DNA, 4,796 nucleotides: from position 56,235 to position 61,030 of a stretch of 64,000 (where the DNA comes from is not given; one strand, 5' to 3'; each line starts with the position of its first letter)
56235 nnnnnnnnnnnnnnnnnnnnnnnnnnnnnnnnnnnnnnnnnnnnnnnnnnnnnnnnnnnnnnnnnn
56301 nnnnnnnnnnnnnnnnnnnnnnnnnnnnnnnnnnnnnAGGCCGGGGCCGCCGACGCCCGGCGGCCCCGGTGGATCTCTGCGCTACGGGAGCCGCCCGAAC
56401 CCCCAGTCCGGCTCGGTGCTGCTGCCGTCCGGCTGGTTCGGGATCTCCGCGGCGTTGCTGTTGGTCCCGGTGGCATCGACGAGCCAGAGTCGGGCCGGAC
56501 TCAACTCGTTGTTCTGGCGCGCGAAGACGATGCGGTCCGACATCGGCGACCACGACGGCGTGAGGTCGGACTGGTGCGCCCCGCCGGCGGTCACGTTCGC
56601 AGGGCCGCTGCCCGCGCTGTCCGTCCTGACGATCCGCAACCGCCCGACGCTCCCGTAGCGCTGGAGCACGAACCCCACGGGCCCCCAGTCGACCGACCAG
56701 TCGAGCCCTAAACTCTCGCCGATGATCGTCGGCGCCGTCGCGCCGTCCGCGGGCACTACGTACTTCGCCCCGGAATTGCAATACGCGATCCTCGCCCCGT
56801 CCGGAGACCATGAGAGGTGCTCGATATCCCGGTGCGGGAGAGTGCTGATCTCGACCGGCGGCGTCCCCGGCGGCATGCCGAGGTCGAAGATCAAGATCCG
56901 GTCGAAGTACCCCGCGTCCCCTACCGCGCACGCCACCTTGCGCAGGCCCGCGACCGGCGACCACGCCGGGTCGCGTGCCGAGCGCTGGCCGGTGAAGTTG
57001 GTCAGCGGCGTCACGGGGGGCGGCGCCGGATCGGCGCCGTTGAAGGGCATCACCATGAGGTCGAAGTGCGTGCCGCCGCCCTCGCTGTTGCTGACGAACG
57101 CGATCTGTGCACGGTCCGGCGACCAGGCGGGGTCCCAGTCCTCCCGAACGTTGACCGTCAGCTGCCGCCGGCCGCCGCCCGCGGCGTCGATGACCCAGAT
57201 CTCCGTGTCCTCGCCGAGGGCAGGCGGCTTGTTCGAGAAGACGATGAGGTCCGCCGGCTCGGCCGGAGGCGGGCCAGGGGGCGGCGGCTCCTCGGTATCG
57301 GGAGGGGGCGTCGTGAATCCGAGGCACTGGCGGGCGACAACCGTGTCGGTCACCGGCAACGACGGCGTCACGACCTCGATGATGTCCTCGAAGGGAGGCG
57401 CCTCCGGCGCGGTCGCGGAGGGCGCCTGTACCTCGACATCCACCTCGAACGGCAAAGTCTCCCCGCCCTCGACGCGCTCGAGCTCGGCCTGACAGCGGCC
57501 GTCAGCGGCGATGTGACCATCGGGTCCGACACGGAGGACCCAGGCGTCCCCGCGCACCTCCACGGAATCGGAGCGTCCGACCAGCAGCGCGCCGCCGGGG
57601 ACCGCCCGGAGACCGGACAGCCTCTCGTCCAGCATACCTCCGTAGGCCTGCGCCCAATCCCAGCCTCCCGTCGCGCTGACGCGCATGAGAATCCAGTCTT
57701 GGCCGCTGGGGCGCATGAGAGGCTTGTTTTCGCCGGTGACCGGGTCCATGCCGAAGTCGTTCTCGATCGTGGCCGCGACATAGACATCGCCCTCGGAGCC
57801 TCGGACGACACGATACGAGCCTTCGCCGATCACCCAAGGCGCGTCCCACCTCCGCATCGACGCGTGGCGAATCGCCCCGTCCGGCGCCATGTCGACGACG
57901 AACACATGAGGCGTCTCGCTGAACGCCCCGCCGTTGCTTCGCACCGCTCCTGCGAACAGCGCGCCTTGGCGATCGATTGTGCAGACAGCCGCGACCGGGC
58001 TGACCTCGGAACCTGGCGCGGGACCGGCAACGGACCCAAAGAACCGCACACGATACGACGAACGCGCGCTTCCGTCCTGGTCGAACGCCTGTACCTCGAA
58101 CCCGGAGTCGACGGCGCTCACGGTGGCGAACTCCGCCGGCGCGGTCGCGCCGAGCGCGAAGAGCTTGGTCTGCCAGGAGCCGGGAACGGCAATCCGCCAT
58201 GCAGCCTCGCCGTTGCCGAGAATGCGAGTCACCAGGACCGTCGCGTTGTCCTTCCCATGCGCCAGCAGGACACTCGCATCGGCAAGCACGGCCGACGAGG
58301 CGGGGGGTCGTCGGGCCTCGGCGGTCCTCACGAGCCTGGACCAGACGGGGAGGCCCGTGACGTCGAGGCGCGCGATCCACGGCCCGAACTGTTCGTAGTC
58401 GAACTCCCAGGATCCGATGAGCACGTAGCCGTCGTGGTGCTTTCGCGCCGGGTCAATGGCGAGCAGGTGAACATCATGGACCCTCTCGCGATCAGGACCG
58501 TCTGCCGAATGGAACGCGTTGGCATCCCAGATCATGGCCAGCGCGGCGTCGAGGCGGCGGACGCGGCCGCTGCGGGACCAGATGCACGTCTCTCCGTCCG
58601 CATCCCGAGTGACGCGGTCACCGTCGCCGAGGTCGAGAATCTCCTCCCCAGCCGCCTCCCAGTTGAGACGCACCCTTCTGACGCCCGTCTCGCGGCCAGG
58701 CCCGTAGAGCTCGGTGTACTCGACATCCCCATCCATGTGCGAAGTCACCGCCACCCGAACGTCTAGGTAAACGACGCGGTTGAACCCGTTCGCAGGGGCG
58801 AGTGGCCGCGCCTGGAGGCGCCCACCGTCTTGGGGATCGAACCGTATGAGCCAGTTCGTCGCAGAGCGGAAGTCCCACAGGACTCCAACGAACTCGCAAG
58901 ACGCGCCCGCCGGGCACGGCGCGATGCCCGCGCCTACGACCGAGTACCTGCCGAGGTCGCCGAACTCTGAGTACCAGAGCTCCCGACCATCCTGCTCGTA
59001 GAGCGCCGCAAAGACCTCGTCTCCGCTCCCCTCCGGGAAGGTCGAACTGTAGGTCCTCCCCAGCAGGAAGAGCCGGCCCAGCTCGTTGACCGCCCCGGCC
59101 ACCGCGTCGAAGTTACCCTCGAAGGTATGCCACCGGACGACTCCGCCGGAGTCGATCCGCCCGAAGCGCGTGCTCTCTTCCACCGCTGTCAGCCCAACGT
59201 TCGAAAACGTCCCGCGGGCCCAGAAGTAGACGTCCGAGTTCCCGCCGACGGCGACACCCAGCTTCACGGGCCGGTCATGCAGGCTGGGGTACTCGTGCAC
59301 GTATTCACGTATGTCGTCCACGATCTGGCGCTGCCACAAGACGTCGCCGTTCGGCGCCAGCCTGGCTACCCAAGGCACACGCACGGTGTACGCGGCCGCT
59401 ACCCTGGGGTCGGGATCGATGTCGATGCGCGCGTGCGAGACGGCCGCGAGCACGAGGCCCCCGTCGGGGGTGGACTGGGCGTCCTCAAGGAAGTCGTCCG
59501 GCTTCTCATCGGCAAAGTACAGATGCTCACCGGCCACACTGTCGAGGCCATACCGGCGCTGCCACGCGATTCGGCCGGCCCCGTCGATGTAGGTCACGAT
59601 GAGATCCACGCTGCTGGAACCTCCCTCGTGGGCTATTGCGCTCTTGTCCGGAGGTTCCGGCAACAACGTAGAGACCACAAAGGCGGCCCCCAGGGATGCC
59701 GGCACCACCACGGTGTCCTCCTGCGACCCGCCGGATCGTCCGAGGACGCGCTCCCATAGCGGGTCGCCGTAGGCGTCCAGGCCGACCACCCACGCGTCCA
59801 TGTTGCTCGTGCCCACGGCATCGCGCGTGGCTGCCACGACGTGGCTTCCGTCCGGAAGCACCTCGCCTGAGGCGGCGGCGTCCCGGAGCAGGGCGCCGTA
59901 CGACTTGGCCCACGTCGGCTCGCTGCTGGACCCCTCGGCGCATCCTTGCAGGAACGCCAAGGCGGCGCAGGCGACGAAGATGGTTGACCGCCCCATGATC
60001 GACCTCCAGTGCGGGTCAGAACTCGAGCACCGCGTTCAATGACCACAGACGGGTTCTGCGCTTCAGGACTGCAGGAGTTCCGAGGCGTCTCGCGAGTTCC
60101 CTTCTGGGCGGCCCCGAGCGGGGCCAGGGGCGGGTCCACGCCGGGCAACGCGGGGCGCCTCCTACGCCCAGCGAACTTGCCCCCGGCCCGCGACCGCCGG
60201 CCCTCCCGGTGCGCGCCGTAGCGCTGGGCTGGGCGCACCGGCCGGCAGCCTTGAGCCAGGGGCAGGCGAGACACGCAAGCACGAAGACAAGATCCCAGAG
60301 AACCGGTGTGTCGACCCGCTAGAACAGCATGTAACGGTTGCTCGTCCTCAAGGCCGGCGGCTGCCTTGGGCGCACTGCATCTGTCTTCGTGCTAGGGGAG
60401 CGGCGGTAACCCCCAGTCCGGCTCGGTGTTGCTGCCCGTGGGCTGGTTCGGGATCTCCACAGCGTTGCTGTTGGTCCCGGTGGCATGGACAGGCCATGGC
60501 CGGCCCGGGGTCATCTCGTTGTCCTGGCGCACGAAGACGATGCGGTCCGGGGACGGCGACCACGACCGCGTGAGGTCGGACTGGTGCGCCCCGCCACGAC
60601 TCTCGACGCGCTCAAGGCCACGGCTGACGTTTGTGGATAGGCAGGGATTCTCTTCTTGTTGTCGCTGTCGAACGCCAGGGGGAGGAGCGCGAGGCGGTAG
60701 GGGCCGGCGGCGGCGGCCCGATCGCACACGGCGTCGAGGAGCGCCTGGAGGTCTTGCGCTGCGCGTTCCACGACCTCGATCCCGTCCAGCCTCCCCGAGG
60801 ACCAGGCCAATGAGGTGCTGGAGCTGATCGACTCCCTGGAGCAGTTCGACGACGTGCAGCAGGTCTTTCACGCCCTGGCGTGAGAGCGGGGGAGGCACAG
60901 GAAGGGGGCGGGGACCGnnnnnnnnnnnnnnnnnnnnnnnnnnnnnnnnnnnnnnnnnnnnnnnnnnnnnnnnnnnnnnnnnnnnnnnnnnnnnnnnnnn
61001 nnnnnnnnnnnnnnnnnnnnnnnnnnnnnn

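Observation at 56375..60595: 200-bp direct repeats 4020 bp apart bracketing the body of the propeller-lipoprotein gene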

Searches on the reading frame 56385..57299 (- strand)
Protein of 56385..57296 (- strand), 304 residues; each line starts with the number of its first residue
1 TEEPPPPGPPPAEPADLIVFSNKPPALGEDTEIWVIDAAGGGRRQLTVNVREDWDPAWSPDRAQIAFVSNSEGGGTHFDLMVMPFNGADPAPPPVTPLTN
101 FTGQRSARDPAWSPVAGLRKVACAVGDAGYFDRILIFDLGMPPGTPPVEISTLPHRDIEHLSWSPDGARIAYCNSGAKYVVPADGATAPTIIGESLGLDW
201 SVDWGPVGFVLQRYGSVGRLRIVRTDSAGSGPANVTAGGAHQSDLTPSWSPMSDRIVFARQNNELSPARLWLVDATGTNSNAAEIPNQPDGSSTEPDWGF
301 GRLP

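Call 29: find_related_loci(query=A4, collection=genome_contigs, flank=10000)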
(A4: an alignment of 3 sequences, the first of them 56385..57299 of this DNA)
Query A4 (305 aa) in genome_contigs; peptide patterns used: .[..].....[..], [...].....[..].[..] (x = any residue, [..] = any of these).
290 stretches matched a pattern; 188 encode a relative of the query (tblastn E <= 1e-3); the best 80 are kept; 79 distinct loci.
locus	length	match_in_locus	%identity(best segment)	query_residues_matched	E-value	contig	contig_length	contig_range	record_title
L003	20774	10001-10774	31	19-281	7e-26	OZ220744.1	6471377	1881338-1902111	MAG: Candidatus Poribacteria bacterium isolate 67f587a8-c379-43ee-8694-439c00dbce40 genome assembly, chromosome: 1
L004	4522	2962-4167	30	2-281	2e-24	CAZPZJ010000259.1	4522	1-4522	MAG TPA_asm: uncultured Leptospiraceae bacterium isolate binchicken_co190_123 genome assembly, contig: NODE_29226_length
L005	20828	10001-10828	28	19-299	3e-24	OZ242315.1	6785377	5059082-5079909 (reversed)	MAG: Candidatus Poribacteria bacterium isolate 55818b94-eea9-47de-9476-a843df335cd7 genome assembly, chromosome: 1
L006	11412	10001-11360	29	19-289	6e-24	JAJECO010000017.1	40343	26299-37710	MAG: Candidatus Poribacteria bacterium isolate jk18xAbins.25 k141_1564299, whole genome shotgun sequence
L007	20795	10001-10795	31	2-290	4e-23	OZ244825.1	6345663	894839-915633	MAG: Candidatus Poribacteria bacterium isolate 9ee73198-b11f-455e-92bc-43fc746e3fb5 genome assembly, chromosome: 1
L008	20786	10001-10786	29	19-290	6e-23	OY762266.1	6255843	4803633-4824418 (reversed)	MAG: Candidatus Poribacteria bacterium isolate f15cbddf-0c87-47e8-aab1-4ca568006f86 genome assembly, chromosome: 1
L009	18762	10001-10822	30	32-281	5e-24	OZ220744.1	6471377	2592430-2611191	MAG: Candidatus Poribacteria bacterium isolate 67f587a8-c379-43ee-8694-439c00dbce40 genome assembly, chromosome: 1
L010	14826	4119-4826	33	34-279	2e-22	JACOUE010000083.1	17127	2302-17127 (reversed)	MAG: Chloroflexi bacterium isolate NC_groundwater_62_Pr7_S-0.65um_68_13 FFV18_Sp65_scaffold_824186, whole genome shotgun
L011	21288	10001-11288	31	19-291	8e-22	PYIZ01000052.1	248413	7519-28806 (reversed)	MAG: Candidatus Poribacteria bacterium isolate PCPOR2b Ga0206366_152, whole genome shotgun sequence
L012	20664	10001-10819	31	2-278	4e-21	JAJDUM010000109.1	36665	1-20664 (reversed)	MAG: Candidatus Poribacteria bacterium isolate jk18x1bzbins.78 k141_927469, whole genome shotgun sequence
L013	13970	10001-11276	28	19-293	6e-21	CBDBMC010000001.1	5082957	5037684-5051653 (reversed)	MAG: Candidatus Poribacteria bacterium isolate ca8204a3-33b7-44e1-a19a-5b07964ae9a8 genome assembly, contig: contig_1, w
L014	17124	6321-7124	29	2-292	4e-22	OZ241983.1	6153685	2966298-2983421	MAG: Candidatus Poribacteria bacterium isolate 364a25e6-8d4f-453a-8db8-f2b726c437a0 genome assembly, chromosome: 1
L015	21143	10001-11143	32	31-293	8e-20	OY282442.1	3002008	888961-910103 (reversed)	MAG: uncultured Dehalococcoidia bacterium genome assembly, chromosome: 1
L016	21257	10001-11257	34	31-279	2e-19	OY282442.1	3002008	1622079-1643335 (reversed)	MAG: uncultured Dehalococcoidia bacterium genome assembly, chromosome: 1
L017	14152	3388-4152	33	31-280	4e-24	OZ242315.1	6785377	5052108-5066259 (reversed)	MAG: Candidatus Poribacteria bacterium isolate 55818b94-eea9-47de-9476-a843df335cd7 genome assembly, chromosome: 1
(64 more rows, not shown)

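Call 33: find_related_loci(query=A5, collection=metagenome_contigs, flank=10000)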
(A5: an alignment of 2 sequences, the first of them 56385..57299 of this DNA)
Query A5 (305 aa) in metagenome_contigs; peptide patterns used: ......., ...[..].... (x = any residue, [..] = any of these).
195 stretches matched a pattern; 23 encode a relative of the query (tblastn E <= 1e-3); 23 distinct loci.
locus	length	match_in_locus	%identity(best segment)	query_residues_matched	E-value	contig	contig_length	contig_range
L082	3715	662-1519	63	17-305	2e-110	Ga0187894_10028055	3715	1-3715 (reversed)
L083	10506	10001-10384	65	12-140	3e-46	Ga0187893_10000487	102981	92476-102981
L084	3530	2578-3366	29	18-305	9e-19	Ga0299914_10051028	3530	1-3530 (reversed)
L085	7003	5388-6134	34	29-299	1e-18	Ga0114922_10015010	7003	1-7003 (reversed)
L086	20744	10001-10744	30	30-299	1e-18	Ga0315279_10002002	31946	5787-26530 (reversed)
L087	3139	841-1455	26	31-299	6e-15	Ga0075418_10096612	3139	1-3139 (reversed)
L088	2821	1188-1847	31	19-293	3e-14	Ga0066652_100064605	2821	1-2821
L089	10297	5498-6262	31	33-282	3e-14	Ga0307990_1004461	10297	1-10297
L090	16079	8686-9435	31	30-259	4e-14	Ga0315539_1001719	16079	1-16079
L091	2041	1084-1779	31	29-301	4e-14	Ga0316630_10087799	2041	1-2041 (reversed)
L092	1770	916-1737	29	7-289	5e-14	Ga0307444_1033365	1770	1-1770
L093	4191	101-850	30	26-259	8e-14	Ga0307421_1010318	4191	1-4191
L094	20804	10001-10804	30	5-299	2e-13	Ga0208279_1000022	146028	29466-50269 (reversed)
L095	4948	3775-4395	28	33-255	4e-13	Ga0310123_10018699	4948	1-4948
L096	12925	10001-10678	29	17-300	5e-13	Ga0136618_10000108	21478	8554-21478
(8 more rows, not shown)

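Call 60: search_protein_families(library=pfam, proteins=[window:56385-57296:-], max_evalue=1)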
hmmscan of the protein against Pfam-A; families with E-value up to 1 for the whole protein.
window:56385-57296:- (304 aa): 2 families
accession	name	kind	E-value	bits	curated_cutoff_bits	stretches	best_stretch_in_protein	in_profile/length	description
PF07676.18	PD40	-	2.4e-11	43.7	20.9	2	55-74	13-33/38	WD40-like Beta Propeller Repeat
PF00930.27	DPPIV_N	-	1.8e-05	24.1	22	0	44-71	36-63/354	Dipeptidyl peptidase IV (DPP IV) N-terminal region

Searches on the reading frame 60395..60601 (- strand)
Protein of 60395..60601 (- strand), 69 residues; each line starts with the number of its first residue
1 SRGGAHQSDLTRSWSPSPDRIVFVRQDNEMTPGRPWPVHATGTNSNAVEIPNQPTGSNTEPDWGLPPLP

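Call 12: search_protein_families(library=pfam, proteins=[window:60395-60595:-], max_evalue=10)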
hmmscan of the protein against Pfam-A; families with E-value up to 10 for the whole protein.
seq(67 aa): 0 families

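Call 63: find_homologous_proteins(query=window:60395-60601:-, max_evalue=0.001)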
Query seq(69 aa): no candidate shares three 5-residue words with the query. No homologue found.

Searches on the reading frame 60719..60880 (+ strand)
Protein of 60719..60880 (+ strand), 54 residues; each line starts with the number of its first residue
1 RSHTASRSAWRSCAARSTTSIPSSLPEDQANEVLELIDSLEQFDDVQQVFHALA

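Call 12: search_protein_families(library=pfam, proteins=[window:60719-60880:+], max_evalue=10)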
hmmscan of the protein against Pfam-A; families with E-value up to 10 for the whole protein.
seq(54 aa): 1 family
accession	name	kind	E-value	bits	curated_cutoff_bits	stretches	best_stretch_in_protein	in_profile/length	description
PF01709.26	Transcrip_reg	-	1.7e-05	25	27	1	23-51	130-158/160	TACO1/YebC second and third domain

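Call 45: search_solved_structures(query=window:60743-60880:+, max_evalue=1, show_alignments=2)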
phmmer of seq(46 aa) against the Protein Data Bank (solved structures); distinct sequences matched with E-value up to 1: 3.
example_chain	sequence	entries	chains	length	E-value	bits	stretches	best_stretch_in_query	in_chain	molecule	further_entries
1kon_A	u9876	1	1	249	0.067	17.2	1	13-43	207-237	Protein yebC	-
1lfp_A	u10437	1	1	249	0.11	16.6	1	18-42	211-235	Hypothetical protein AQ_1575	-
4f3q_A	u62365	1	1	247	0.34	15.1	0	14-42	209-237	Transcriptional regulatory protein CBU_1566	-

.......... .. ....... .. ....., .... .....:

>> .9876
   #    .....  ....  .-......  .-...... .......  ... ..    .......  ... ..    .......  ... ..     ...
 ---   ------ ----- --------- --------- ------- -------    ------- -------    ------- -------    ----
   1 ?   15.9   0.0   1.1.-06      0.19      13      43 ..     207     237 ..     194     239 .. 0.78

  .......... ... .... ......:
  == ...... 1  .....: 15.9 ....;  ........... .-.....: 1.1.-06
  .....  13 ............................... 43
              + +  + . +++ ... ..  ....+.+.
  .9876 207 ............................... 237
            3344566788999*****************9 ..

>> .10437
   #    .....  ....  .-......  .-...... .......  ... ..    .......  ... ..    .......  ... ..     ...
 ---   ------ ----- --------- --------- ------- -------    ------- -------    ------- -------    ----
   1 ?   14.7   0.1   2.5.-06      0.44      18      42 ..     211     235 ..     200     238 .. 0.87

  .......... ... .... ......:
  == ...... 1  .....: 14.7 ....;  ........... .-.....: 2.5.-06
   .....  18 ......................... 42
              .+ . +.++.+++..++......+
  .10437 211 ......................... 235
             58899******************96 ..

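Call 46: search_protein_families(library=ncbifam, proteins=[window:60743-60880:+], max_evalue=0.01)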
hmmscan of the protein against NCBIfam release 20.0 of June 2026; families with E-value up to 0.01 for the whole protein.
seq(46 aa): 3 families
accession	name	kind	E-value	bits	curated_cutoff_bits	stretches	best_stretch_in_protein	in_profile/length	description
NF009044.0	PRK12378.1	subfamily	2.5e-06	27.4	196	1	14-45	205-236/239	YebC/PmpR family DNA-binding transcriptional regulator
TIGR01033.1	TIGR01033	subfamily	1.1e-05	25.4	208.75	1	16-44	208-236/238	YebC/PmpR family DNA-binding transcriptional regulator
NF001030.0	PRK00110.1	equivalog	1.7e-05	24.6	243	1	15-45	204-234/245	YebC/PmpR family DNA-binding transcriptional regulator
